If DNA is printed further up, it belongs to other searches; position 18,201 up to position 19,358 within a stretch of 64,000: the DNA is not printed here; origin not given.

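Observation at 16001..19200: Unannotated ~130-aa helical domain present three times across two adjacent secreted proteins, once fused to a glycoside hydrolase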

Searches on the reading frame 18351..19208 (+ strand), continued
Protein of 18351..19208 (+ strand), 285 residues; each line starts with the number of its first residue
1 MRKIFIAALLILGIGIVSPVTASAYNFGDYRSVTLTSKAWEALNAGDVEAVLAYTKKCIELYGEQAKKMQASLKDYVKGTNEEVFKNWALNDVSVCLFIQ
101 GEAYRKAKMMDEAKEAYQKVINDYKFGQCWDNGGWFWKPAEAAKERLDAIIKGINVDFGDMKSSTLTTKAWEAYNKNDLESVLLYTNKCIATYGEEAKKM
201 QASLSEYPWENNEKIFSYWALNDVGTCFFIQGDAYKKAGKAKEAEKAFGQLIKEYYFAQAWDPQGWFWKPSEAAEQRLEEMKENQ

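Call 20: find_encoding_contigs(protein=P0079, flank=10000, max_places=2)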
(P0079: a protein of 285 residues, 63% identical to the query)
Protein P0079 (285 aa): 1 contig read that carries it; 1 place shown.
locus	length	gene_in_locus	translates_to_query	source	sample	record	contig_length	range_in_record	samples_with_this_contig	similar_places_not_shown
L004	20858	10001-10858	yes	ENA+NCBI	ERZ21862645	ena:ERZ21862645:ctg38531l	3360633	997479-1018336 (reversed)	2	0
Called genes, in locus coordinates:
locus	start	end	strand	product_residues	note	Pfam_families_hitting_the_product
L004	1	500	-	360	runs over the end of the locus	PF00348:polyprenyl_synt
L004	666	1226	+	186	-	PF09832:DUF2059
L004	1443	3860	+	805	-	PF06165:GH94_b-supersand, PF17167:Glyco_hydro_94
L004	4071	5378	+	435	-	PF01547:SBP_bac_1, PF13416:SBP_bac_8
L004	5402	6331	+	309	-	PF00528:BPD_transp_1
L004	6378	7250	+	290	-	PF00528:BPD_transp_1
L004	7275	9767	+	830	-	PF13174:TPR_6 (faint), PF02836:Glyco_hydro_2_C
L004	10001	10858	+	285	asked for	PF07719:TPR_2 (faint), PF13174:TPR_6 (faint)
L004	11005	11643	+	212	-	-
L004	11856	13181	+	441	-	-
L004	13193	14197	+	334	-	PF00356:LacI, PF00532:Peripla_BP_1, PF13407:Peripla_BP_4, PF13377:Peripla_BP_3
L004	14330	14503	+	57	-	-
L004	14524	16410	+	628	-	PF01134:GIDA, PF07992:Pyr_redox_2 (weak), PF12831:FAD_oxidored (weak), PF13738:Pyr_redox_3 (faint), PF21680:GIDA_C_1st, PF13932:SAM_GIDA_C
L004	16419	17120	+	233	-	PF09335:VTT_dom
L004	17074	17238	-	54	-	-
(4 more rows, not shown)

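Call 21: find_encoding_contigs(protein=P0103, flank=10000, max_places=2)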
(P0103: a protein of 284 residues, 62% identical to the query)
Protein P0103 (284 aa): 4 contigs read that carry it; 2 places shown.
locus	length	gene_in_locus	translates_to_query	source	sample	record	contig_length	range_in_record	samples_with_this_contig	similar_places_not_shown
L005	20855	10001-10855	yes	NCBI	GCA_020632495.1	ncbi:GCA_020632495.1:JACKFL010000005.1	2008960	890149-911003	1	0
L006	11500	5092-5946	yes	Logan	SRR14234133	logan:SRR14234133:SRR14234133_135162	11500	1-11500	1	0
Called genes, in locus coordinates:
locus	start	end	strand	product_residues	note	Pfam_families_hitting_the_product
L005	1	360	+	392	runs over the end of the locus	PF01075:Glyco_transf_9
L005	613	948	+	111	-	PF07238:PilZ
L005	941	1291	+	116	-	PF07238:PilZ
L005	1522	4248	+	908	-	PF06165:GH94_b-supersand (weak), PF17167:Glyco_hydro_94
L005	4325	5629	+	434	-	PF01547:SBP_bac_1, PF13416:SBP_bac_8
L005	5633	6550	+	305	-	PF00528:BPD_transp_1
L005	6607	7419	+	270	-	PF00528:BPD_transp_1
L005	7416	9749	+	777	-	PF03198:Glyco_hydro_72 (weak), PF02836:Glyco_hydro_2_C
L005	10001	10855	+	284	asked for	PF00515:TPR_1 (faint), PF07719:TPR_2 (faint), PF13181:TPR_8 (faint), PF13174:TPR_6 (faint)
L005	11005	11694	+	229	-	-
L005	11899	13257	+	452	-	PF06818:Fez1 (weak)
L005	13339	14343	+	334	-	PF00356:LacI, PF00532:Peripla_BP_1, PF13407:Peripla_BP_4, PF13377:Peripla_BP_3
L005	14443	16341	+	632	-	PF01134:GIDA, PF07992:Pyr_redox_2 (weak), PF12831:FAD_oxidored, PF13738:Pyr_redox_3 (faint), PF21680:GIDA_C_1st, PF13932:SAM_GIDA_C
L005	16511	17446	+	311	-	PF00291:PALP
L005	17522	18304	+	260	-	PF09335:VTT_dom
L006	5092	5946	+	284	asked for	PF00515:TPR_1 (faint), PF07719:TPR_2 (faint), PF13181:TPR_8 (faint), PF13174:TPR_6 (faint)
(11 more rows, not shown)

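Call 27: search_solved_structures(query=A2, max_evalue=1, show_alignments=2)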
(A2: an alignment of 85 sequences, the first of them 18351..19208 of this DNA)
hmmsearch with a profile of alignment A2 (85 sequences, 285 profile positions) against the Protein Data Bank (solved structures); distinct sequences matched with E-value up to 1: 4.
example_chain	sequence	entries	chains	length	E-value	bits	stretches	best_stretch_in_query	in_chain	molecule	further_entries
1yd2_A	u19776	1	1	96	0.38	13.3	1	51-88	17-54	UvrABC system protein C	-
1ycz_A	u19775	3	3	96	0.5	13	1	52-88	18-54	UvrABC system protein C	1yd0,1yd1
1yd5_A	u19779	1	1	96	0.54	12.8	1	52-88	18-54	UvrABC system protein C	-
2wqh_A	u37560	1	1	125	0.63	12.6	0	44-125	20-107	CTPR3Y3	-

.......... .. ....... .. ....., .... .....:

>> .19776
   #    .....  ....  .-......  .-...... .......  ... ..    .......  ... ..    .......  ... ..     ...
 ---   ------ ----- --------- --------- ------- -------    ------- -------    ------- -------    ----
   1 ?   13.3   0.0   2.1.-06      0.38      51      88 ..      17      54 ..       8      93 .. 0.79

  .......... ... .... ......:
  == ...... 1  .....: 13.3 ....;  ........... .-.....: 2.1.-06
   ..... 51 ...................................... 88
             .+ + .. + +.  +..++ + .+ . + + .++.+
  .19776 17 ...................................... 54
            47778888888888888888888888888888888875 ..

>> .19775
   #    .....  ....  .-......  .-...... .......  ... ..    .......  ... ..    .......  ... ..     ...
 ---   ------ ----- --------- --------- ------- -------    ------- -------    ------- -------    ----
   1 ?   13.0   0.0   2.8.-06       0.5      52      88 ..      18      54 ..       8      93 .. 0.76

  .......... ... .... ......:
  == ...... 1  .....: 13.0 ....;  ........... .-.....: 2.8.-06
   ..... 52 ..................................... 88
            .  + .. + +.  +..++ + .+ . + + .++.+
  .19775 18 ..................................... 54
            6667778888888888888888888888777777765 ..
